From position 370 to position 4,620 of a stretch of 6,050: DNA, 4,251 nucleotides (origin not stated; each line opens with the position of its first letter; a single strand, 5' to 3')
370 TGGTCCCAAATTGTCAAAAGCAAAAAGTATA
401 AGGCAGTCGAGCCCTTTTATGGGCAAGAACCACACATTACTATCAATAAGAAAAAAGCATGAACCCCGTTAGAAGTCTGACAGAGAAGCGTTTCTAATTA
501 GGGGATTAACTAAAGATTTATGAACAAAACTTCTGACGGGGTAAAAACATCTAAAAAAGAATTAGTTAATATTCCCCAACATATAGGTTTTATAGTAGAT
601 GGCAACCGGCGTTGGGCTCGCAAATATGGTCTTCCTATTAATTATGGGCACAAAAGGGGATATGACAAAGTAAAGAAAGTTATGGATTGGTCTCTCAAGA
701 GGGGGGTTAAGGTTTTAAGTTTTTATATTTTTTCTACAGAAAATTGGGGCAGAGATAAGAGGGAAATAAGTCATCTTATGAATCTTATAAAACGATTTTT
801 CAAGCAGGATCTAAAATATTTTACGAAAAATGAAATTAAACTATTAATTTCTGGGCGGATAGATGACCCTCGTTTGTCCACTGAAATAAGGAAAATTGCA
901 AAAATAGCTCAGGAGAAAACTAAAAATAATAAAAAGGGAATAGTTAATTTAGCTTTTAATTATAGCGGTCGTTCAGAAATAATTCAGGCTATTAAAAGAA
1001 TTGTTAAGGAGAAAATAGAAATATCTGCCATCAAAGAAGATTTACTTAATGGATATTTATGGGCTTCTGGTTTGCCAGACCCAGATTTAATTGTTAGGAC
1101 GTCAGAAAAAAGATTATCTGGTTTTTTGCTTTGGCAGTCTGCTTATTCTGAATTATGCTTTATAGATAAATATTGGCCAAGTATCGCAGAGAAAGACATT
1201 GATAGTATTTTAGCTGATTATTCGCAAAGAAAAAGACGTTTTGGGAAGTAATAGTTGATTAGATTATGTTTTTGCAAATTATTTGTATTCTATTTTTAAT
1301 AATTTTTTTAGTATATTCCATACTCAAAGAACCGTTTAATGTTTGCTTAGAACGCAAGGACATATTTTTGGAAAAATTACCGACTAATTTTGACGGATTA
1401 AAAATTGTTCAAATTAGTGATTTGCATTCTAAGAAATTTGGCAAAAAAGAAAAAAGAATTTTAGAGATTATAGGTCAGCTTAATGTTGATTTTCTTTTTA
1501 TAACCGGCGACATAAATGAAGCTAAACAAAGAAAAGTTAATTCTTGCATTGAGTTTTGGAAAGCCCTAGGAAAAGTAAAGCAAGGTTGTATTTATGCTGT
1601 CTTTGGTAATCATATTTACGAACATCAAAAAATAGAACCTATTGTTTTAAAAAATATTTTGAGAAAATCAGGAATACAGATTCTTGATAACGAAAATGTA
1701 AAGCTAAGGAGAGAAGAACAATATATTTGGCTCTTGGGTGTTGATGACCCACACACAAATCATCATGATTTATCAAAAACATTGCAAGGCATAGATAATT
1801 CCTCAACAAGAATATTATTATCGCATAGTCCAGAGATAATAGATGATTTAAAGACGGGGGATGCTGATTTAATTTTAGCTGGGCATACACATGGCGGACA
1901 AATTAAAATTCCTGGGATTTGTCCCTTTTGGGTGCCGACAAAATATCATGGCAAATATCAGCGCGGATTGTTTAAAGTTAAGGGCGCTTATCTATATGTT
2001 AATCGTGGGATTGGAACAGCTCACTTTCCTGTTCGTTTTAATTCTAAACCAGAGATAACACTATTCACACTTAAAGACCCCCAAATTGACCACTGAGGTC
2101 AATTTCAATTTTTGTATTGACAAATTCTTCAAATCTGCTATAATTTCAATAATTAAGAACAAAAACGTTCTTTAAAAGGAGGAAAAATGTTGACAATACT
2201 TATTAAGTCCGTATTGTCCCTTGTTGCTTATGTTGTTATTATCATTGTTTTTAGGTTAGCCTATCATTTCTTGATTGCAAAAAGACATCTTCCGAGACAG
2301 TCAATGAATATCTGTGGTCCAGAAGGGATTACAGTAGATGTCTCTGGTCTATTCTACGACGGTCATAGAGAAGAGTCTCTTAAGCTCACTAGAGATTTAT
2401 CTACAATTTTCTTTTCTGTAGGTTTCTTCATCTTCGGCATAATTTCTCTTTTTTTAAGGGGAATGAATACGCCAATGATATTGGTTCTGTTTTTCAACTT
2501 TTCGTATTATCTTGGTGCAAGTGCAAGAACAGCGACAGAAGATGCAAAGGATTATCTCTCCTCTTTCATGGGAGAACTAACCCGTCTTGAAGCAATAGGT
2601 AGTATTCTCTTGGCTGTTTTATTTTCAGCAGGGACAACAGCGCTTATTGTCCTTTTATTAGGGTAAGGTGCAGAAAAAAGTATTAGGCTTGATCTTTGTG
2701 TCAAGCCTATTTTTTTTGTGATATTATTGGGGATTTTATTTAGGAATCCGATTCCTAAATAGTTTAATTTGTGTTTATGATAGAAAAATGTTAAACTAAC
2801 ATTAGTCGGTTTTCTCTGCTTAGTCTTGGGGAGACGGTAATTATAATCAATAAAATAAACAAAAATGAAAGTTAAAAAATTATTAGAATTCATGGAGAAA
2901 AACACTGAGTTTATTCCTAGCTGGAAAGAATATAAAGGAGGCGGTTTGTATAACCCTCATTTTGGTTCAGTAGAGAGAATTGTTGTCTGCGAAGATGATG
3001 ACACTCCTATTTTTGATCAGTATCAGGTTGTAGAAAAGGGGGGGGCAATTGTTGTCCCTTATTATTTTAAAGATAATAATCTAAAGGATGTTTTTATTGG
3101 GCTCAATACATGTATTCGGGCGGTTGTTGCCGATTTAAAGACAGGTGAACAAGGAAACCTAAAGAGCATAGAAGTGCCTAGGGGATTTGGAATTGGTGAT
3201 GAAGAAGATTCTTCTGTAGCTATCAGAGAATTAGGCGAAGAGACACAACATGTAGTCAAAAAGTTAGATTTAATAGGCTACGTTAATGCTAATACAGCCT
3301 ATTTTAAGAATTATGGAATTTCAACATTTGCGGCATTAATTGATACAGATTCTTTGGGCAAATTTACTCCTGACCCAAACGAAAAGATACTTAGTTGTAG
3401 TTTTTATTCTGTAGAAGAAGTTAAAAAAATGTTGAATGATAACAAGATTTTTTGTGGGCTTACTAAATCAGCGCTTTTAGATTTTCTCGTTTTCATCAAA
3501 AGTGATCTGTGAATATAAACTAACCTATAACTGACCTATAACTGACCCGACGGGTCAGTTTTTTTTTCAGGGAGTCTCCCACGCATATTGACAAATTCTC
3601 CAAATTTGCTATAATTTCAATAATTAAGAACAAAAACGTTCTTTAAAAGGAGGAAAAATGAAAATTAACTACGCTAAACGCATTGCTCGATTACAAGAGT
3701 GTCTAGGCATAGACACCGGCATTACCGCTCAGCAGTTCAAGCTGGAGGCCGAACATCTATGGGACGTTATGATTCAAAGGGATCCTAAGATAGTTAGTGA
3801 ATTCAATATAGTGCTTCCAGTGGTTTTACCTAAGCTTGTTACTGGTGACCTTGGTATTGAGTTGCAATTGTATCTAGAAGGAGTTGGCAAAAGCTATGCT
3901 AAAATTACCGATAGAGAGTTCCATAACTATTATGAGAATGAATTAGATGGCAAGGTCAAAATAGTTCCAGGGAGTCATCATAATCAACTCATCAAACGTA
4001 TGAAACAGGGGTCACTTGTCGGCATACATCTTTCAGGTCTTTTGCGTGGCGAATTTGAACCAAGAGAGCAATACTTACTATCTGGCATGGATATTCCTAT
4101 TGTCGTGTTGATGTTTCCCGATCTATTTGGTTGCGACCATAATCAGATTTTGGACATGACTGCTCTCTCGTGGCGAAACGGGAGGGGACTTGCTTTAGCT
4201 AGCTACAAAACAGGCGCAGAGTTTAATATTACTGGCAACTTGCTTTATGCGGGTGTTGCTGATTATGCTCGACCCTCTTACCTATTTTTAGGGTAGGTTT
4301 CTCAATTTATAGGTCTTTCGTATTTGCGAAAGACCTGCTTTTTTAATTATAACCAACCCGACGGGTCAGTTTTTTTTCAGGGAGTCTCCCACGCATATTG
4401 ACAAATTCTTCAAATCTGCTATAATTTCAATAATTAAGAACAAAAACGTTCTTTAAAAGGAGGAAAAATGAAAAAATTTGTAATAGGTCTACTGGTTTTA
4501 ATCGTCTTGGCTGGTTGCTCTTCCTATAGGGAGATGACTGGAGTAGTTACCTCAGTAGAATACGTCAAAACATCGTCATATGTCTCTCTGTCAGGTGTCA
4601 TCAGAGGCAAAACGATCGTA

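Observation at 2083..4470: One consensus promoter-leader-RBS module triplicated and fused at the ATG to three unrelated ORFs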

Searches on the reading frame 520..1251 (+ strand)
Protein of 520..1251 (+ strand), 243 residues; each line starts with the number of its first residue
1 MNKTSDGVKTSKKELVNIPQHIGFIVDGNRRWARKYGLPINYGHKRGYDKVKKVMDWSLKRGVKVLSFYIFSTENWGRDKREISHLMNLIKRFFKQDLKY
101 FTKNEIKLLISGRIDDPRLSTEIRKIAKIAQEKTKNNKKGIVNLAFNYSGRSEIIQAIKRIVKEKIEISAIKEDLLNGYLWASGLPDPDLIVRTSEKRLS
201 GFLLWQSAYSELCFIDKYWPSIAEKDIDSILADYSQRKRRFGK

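Call 5: search_protein_families(library=pfam, proteins=[window:520-1251:+], max_evalue=0.1)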
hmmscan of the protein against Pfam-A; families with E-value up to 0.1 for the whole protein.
window:520-1251:+ (243 aa): 2 families
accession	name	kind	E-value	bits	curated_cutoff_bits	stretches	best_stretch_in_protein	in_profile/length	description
PF01255.24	Prenyltransf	-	2.1e-72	243.7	27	1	25-242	1-219/219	Putative undecaprenyl diphosphate synthase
PF09633.15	DUF2023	-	0.053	14.1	27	0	139-180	48-86/101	Protein of unknown function (DUF2023)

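Call 9: find_encoding_contigs(protein=window:520-1251:+, flank=10000, max_places=10)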
Protein window:520-1251:+ (243 aa): 10 contigs read that carry it; 10 places shown.
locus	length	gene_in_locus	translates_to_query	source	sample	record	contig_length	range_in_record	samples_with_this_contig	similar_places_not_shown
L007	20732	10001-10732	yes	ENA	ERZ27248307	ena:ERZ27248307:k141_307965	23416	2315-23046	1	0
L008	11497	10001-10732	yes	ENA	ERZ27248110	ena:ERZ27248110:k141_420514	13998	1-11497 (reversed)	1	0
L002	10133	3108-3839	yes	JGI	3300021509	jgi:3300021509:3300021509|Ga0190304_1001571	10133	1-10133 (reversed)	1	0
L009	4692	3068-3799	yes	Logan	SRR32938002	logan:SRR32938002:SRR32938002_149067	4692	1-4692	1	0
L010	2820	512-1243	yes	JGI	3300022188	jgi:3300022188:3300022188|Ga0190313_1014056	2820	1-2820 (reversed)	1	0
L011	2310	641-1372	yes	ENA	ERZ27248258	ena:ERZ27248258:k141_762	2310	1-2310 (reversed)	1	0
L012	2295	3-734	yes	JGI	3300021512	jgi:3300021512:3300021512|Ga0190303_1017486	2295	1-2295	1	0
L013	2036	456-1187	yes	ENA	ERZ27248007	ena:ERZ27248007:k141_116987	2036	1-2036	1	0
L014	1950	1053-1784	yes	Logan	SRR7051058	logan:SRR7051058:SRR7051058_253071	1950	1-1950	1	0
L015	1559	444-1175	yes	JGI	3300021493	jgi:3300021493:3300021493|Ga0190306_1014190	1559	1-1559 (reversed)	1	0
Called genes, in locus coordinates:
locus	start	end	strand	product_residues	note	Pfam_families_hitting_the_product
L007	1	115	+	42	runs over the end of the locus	-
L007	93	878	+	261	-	PF00318:Ribosomal_S2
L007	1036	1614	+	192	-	PF00889:EF_TS, PF25025:EF-Ts_N (weak)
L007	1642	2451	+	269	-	PF04468:PSP1, PF28472:PSP1_3rd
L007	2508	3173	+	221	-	PF01965:DJ-1_PfpI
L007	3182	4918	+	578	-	PF03485:Arg_tRNA_synt_N, PF00750:tRNA-synt_1d, PF05746:DALR_1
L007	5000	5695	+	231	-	PF00696:AA_kinase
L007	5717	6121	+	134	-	PF18920:DUF5671 (faint)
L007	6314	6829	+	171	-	PF00466:Ribosomal_L10, PF27436:RL10_C (weak)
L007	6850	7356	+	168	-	PF16320:Ribosomal_L12_N, PF00542:Ribosomal_L12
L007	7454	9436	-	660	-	-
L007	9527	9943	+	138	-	PF00814:TsaD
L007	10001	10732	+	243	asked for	PF01255:Prenyltransf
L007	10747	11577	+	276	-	PF00149:Metallophos, PF12850:Metallophos_2 (weak)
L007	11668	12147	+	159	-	-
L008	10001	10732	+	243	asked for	PF01255:Prenyltransf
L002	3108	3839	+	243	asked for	PF01255:Prenyltransf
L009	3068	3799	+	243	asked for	PF01255:Prenyltransf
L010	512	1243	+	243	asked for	PF01255:Prenyltransf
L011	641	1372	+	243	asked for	PF01255:Prenyltransf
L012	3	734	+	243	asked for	PF01255:Prenyltransf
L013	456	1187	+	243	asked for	PF01255:Prenyltransf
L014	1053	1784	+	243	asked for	PF01255:Prenyltransf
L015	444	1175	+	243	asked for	PF01255:Prenyltransf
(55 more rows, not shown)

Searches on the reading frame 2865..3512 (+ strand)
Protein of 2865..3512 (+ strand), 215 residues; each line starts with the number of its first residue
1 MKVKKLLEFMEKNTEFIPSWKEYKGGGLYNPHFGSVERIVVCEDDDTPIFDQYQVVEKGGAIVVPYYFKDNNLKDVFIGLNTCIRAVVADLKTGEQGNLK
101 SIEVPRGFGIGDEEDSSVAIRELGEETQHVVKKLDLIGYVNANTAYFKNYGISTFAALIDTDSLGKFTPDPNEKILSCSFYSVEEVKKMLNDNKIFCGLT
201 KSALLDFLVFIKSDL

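Call 5: search_protein_families(library=pfam, proteins=[window:2865-3512:+], max_evalue=0.1)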
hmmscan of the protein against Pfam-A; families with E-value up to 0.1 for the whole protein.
window:2865-3512:+ (215 aa): 2 families
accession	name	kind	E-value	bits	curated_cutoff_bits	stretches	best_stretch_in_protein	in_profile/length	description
PF00293.34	NUDIX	-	7.8e-05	23.1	21.1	1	104-189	33-122/134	NUDIX domain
PF21878.2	STIV_turret_1st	-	0.048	14.2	27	0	62-110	80-126/134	C381 turret protein 1st galactose-binding domain-like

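Call 30: find_homologous_proteins(query=window:2865-3512:+, max_evalue=1e-10)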
Query window:2865-3512:+ (215 aa): 18 proteins with E <= 1e-10 among 340 candidates.
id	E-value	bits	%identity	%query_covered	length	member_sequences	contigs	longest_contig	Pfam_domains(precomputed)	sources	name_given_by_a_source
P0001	1.2e-139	481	100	100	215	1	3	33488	-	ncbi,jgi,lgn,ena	-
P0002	2.1e-124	431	88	100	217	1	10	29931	PF00293.35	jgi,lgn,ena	-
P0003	2.4e-124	431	88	100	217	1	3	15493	-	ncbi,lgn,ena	-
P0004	8.2e-123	426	87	100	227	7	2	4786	-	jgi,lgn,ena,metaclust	metaclust:\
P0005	1.3e-122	426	87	100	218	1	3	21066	PF00293.35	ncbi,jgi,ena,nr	ncbi:hypothetical protein B6D52_03400 [Candidatus Parcubacteria bacterium 4484_255]|nr:MAG: hypothet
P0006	2.2e-113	395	82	100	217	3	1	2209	PF00293.35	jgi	-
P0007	2.6e-113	395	79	100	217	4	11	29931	PF00293.35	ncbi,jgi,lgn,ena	-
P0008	5.2e-70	254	57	97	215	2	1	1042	PF00293.35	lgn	-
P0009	7.9e-67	243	56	98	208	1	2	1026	-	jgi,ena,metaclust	metaclust:\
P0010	1.2e-66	243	53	97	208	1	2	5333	-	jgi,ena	-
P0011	8.0e-63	230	51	98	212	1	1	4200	PF00293.35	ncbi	-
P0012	1.3e-62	230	52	98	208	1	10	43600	-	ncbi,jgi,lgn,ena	-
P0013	1.3e-59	220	50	98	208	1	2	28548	-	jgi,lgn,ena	-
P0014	1.8e-53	200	50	88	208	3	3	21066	PF00293.35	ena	-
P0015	6.2e-52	195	55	76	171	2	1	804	-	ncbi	-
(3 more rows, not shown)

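Call 31: find_encoding_contigs(protein=P0005, flank=10000, max_places=3)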
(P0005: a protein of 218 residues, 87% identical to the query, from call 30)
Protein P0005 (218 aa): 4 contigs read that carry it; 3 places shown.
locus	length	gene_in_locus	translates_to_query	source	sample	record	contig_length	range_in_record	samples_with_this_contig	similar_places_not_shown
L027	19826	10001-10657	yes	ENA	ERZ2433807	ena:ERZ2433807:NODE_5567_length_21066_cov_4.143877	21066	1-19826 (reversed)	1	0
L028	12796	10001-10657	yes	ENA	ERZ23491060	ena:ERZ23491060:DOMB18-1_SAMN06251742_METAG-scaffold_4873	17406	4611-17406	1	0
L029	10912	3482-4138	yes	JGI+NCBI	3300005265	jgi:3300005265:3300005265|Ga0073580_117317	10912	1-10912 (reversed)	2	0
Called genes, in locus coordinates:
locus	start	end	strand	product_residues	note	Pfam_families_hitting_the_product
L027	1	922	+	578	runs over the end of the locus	PF03485:Arg_tRNA_synt_N, PF00750:tRNA-synt_1d, PF05746:DALR_1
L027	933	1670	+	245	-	PF00696:AA_kinase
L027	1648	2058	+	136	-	PF18920:DUF5671 (faint)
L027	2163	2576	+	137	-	PF00466:Ribosomal_L10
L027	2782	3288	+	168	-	-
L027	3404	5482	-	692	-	-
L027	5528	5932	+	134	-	PF00814:TsaD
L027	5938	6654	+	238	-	PF01255:Prenyltransf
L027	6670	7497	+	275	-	PF00149:Metallophos, PF12850:Metallophos_2 (weak)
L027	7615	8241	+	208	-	PF00293:NUDIX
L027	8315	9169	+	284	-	PF00459:Inositol_P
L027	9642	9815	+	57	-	-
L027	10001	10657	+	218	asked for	PF00293:NUDIX (weak)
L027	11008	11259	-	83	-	-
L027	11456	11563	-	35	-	-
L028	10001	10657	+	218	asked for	PF00293:NUDIX (weak)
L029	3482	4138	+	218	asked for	PF00293:NUDIX (weak)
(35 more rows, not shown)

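Call 32: find_encoding_contigs(protein=P0002, flank=10000, max_places=3)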
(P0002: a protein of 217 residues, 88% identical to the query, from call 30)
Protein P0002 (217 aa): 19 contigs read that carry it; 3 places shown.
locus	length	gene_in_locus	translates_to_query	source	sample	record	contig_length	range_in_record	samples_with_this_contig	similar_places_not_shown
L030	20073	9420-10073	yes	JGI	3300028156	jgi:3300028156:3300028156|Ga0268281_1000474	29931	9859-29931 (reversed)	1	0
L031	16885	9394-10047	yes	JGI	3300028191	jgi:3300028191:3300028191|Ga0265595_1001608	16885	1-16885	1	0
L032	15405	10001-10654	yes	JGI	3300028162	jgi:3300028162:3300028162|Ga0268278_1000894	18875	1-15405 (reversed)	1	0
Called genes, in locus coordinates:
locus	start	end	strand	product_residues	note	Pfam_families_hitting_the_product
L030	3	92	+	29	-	?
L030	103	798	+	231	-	PF00696:AA_kinase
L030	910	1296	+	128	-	-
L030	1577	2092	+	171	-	PF00466:Ribosomal_L10, PF27436:RL10_C (weak)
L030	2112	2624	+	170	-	PF16320:Ribosomal_L12_N, PF00542:Ribosomal_L12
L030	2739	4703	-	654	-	-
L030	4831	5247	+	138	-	PF00814:TsaD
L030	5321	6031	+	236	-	PF01255:Prenyltransf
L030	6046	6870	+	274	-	PF00149:Metallophos, PF12850:Metallophos_2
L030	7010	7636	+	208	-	-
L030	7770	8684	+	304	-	PF00459:Inositol_P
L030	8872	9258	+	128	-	-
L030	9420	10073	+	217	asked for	PF00293:NUDIX (weak)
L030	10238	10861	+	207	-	-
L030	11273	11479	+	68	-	-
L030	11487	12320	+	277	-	PF00459:Inositol_P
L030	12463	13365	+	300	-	-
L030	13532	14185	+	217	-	PF00293:NUDIX (weak)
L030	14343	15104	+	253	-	PF04402:SIMPL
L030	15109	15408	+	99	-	-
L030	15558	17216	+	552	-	PF00753:Lactamase_B, PF12706:Lactamase_B_2, PF22505:RNase_J_b_CASP, PF07521:RMMBL (faint), PF17770:RNase_J_C (weak)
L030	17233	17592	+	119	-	PF09685:MamF_MmsF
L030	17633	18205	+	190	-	PF01936:NYN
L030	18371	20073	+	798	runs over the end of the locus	PF01326:PPDK_N, PF00391:PEP-utilizers, PF02896:PEP-utilizers_C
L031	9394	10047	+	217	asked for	PF00293:NUDIX (weak)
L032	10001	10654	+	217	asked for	PF00293:NUDIX (weak)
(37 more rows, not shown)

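Call 33: find_encoding_contigs(protein=P0003, flank=10000, max_places=3)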
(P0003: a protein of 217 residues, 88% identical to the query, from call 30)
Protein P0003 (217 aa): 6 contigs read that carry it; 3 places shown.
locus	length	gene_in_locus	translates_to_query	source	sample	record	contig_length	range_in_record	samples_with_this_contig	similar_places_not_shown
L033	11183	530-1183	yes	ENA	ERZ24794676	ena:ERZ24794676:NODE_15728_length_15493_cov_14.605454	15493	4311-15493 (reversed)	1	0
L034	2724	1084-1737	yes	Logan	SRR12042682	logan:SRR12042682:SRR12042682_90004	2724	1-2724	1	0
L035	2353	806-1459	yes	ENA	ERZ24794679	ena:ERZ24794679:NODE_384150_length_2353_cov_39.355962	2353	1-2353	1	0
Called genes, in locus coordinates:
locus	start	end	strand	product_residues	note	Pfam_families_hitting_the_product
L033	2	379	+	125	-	?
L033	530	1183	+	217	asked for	-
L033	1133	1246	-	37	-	-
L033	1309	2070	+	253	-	PF04402:SIMPL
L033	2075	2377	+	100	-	-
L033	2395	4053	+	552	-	PF00753:Lactamase_B, PF12706:Lactamase_B_2, PF22505:RNase_J_b_CASP, PF17770:RNase_J_C (weak)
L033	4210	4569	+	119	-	PF09685:MamF_MmsF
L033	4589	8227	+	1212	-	PF01326:PPDK_N, PF00391:PEP-utilizers, PF14890:Intein_splicing, PF00391:PEP-utilizers, PF02896:PEP-utilizers_C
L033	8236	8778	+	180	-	PF08123:DOT1 (weak)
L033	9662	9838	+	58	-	-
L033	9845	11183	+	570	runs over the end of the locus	-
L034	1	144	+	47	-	?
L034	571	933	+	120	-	-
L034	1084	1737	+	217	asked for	-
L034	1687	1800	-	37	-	-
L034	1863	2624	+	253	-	PF04402:SIMPL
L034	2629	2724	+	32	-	?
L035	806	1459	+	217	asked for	-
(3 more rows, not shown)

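Call 34: find_encoding_contigs(protein=P0007, flank=10000, max_places=3)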
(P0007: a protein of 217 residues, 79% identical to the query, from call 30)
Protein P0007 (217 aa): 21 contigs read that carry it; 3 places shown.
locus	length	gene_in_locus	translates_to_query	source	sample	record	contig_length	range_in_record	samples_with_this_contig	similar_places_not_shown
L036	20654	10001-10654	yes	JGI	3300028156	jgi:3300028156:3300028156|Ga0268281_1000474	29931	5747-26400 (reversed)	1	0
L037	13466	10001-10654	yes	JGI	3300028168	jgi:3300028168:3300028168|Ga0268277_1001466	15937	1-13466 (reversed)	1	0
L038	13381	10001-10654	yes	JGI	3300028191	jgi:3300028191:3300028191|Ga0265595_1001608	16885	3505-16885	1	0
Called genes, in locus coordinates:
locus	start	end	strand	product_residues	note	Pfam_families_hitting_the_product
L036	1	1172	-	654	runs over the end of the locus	-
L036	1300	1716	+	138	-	PF00814:TsaD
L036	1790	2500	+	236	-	PF01255:Prenyltransf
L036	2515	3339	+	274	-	PF00149:Metallophos, PF12850:Metallophos_2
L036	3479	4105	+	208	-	-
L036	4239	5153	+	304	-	PF00459:Inositol_P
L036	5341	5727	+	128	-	-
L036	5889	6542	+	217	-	PF00293:NUDIX (weak)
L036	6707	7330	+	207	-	-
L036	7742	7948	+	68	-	-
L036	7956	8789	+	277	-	PF00459:Inositol_P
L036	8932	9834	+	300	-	-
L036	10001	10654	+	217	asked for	PF00293:NUDIX (weak)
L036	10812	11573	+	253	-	PF04402:SIMPL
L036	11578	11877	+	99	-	-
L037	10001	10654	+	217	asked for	PF00293:NUDIX (weak)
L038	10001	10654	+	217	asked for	PF00293:NUDIX (weak)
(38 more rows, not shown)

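Call 52: search_protein_families(library=phrogs, proteins=[window:2865-3512:+, L030:8872-9258:+, L030:10238-10861:+, L034:571-933:+], max_evalue=0.01)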
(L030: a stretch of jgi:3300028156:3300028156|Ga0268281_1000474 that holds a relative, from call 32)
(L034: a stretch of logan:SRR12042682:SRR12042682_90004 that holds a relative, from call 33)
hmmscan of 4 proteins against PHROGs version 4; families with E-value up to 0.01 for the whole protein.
window:2865-3512:+ (215 aa): 1 family
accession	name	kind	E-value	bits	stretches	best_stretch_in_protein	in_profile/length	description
phrog_1198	-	other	0.0042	17.9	1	112-189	76-153/253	MutT/NUDIX hydrolase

L030:8872-9258:+ (128 aa): 0 families

L030:10238-10861:+ (207 aa): 0 families

L034:571-933:+ (120 aa): 0 families

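Call 53: search_protein_families(library=padloc, proteins=[window:2865-3512:+, L030:8872-9258:+, L030:10238-10861:+], max_evalue=0.01)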
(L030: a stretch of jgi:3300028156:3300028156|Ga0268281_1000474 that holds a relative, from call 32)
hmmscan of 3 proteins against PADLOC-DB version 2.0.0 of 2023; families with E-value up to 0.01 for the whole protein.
window:2865-3512:+ (215 aa): 0 families

L030:8872-9258:+ (128 aa): 0 families

L030:10238-10861:+ (207 aa): 0 families

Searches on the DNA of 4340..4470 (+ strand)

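Call 71: search_dna_similar(query=window:4340-4470:+, collection=phages, mode=distant, max_evalue=0.01, max_rows=10)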
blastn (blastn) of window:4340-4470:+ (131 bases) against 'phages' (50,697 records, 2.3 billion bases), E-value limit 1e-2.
No match.

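Call 72: search_dna_similar(query=window:4340-4470:+, collection=plasmids, mode=distant, max_evalue=0.01, max_rows=10)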
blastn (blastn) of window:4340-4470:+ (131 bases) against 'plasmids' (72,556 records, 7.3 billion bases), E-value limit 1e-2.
No match.
